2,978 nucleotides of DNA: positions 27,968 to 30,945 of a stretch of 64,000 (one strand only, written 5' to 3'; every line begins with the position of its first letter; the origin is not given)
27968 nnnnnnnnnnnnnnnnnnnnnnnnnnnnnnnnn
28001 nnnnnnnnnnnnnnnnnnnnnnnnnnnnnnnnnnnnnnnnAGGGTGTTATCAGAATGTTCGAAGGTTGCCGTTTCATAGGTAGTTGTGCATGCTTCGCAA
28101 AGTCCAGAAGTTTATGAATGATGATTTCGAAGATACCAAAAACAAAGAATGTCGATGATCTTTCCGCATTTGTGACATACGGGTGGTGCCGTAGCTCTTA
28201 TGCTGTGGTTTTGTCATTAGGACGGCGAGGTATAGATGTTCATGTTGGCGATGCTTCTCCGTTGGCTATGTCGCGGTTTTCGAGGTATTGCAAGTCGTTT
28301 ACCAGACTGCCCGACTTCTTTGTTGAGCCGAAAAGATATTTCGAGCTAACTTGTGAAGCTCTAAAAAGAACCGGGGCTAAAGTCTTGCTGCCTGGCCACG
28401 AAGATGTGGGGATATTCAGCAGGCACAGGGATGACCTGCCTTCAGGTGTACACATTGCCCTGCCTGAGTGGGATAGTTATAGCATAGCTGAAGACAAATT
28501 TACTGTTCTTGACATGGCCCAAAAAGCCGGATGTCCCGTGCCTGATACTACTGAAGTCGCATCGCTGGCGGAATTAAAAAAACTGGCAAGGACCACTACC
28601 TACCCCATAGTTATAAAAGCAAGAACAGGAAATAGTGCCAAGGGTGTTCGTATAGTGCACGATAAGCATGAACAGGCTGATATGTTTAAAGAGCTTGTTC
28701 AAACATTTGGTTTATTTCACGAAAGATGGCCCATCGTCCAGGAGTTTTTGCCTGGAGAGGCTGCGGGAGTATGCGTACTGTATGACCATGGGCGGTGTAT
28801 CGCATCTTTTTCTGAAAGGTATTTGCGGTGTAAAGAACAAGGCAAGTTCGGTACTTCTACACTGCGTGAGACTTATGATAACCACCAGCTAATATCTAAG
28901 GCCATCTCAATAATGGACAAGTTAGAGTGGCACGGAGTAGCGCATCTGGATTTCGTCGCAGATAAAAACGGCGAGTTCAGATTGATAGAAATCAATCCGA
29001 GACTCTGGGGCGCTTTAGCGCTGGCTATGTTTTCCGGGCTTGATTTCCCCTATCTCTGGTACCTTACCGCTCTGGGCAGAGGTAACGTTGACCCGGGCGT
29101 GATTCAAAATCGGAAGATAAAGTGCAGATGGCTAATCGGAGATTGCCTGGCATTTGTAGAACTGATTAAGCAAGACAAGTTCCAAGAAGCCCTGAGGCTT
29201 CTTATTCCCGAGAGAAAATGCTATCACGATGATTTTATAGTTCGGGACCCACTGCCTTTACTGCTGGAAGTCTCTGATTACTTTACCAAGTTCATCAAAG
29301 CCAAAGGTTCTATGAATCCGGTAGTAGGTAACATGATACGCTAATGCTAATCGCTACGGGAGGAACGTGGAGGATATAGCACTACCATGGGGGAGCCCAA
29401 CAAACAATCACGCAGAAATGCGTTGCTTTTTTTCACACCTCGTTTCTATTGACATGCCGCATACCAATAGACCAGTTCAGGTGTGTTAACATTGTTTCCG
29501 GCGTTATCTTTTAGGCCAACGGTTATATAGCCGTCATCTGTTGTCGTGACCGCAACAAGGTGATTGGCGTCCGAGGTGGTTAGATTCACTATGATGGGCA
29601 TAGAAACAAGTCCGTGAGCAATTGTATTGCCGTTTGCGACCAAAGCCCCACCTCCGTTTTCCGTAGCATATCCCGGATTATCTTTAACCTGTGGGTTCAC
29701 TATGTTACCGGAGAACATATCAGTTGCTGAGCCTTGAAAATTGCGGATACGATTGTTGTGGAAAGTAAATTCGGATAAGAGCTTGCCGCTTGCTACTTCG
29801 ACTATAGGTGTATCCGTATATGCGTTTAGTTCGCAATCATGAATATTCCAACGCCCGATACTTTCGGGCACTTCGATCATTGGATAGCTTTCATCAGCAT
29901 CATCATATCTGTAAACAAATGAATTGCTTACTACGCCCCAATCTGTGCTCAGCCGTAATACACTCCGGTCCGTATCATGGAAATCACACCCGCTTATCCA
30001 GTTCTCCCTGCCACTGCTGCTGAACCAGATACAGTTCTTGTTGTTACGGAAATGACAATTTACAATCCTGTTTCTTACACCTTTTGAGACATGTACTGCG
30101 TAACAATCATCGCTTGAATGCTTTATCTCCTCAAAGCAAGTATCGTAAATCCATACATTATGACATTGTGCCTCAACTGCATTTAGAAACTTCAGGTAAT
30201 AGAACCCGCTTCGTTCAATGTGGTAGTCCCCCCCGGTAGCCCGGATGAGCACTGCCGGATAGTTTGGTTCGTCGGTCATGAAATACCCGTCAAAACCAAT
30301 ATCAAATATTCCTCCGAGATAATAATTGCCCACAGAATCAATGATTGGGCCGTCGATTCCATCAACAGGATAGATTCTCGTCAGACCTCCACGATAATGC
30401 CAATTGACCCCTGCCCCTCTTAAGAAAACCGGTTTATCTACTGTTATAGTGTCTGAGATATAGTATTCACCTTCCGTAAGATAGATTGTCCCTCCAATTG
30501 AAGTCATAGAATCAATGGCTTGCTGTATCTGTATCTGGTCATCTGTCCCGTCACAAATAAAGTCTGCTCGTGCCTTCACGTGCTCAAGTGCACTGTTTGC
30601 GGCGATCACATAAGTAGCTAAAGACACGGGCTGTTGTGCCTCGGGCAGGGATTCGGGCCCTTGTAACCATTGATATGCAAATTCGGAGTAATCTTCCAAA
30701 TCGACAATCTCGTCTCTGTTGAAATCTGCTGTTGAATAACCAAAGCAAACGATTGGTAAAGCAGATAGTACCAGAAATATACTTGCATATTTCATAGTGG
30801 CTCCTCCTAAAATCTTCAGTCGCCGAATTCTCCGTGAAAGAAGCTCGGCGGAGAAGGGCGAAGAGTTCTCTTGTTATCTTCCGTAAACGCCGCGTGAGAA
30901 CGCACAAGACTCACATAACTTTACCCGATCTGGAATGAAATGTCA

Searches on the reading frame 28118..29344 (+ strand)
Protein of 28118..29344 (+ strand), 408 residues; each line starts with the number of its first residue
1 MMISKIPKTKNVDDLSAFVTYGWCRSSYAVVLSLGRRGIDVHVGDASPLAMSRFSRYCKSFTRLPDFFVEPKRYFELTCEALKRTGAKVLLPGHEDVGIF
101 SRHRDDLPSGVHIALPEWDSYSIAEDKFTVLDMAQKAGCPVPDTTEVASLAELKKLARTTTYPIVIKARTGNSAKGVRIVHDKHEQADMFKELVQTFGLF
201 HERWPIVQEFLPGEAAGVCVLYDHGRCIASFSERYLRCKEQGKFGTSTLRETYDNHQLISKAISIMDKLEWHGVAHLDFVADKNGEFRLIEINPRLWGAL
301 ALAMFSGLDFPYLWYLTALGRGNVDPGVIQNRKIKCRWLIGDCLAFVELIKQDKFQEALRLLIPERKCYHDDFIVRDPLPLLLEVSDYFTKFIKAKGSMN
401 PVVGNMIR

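Call 4: search_protein_families(library=pfam, proteins=[window:28118-29344:+], max_evalue=0.01)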
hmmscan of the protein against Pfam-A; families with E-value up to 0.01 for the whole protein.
window:28118-29344:+ (408 aa): 8 families
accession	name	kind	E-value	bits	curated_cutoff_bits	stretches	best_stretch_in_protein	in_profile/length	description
PF02655.19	ATP-grasp_3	-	1.1e-14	55.3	23.2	1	124-298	1-159/160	ATP-grasp domain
PF15632.11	ATPgrasp_Ter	-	1.4e-13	51.2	29.1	1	206-325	6-115/131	ATP-grasp in the biosynthetic pathway with Ter operon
PF02786.22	CPSase_L_D2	-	2.3e-13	50.6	19.8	1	126-303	1-187/211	Carbamoyl-phosphate synthase L chain, ATP binding domain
PF02222.28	ATP-grasp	-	1.3e-07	31.9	27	1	133-295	2-162/179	ATP-grasp domain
PF01071.24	GARS_A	-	2.1e-07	31.4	27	1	132-228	8-106/194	Phosphoribosylglycinamide synthetase, ATP-grasp (A) domain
PF07478.18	Dala_Dala_lig_C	-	2.9e-07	30.6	24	1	152-294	27-174/204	D-ala D-ala ligase C-terminus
PF14397.11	ATPgrasp_ST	-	2.2e-06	27.5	31.4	1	121-186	16-85/278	Sugar-transfer associated ATP-grasp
PF13535.11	ATP-grasp_4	-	0.00046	20.3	27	1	161-298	2-154/160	ATP-grasp domain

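Call 5: search_protein_families(library=ncbifam, proteins=[window:28118-29344:+], max_evalue=0.01)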
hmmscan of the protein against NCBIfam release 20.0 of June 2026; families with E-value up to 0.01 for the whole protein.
window:28118-29344:+ (408 aa): 46 families (the best 25 are shown)
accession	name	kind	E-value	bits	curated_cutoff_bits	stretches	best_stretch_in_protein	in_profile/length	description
NF005315.0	PRK06849.1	equivalog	3.7e-24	85.5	406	1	34-302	24-282/389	hypothetical protein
NF009402.0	PRK12767.1-1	equivalog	5.3e-20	71.5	218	1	36-308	27-288/329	carbamoyl phosphate synthase-like protein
NF009406.0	PRK12767.1-5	equivalog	4.6e-14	52.2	271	1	109-313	96-288/327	carbamoyl phosphate synthase-like protein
NF009554.0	PRK12999.1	equivalog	5.3e-14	51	965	2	116-192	109-187/1147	pyruvate carboxylase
NF002563.0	PRK02186.1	subfamily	2.1e-13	49.4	625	1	123-301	104-282/890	argininosuccinate lyase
NF009405.0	PRK12767.1-4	equivalog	4.8e-12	45.5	390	1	37-313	25-283/320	carbamoyl phosphate synthase-like protein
NF006367.0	PRK08591.1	subfamily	5.9e-12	45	597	1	113-296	102-293/451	acetyl-CoA carboxylase biotin carboxylase subunit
TIGR00514.1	accC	equivalog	1.6e-11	43.7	626.5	1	110-296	99-293/449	acetyl-CoA carboxylase biotin carboxylase subunit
NF006286.0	PRK08462.1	equivalog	1.8e-11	43.6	740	1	116-310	107-310/445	acetyl-CoA carboxylase biotin carboxylase subunit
TIGR01235.1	pyruv_carbox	equivalog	1.6e-10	39.2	1114.45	1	114-296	103-293/1143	pyruvate carboxylase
NF009471.0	PRK12833.1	equivalog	2.2e-10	39.7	686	1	81-296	72-296/467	acetyl-CoA carboxylase biotin carboxylase subunit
NF053643.1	Ddl_archaea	equivalog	6.4e-10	38.5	500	1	118-330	98-305/367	putative pseudomurein biosynthesis ATP-grasp protein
TIGR01205.1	D_ala_D_alaTIGR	subfamily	3.2e-09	36.2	245.65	1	123-305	103-295/318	D-alanine--D-alanine ligase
NF002378.0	PRK01372.1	subfamily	4.9e-09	35.3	243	1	122-293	96-268/305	D-alanine--D-alanine ligase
NF010623.0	PRK14016.1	subfamily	6.9e-09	34.4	877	1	122-188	210-276/871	cyanophycin synthetase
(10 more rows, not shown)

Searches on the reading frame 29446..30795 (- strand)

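Call 7: search_protein_families(library=pfam, proteins=[window:29446-30795:-], max_evalue=0.0001)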
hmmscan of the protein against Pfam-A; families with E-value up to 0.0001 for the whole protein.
window:29446-30795:- (449 aa): 2 families
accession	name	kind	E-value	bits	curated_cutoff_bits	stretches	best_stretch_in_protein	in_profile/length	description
PF12708.12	Pect-lyase_RHGA_epim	-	4.5e-07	30.3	27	1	83-131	14-64/213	Rhamnogalacturonase A/epimerase, pectate lyase-like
PF13229.12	Beta_helix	-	2e-06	28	25.9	0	213-272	102-158/158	Right handed beta helix region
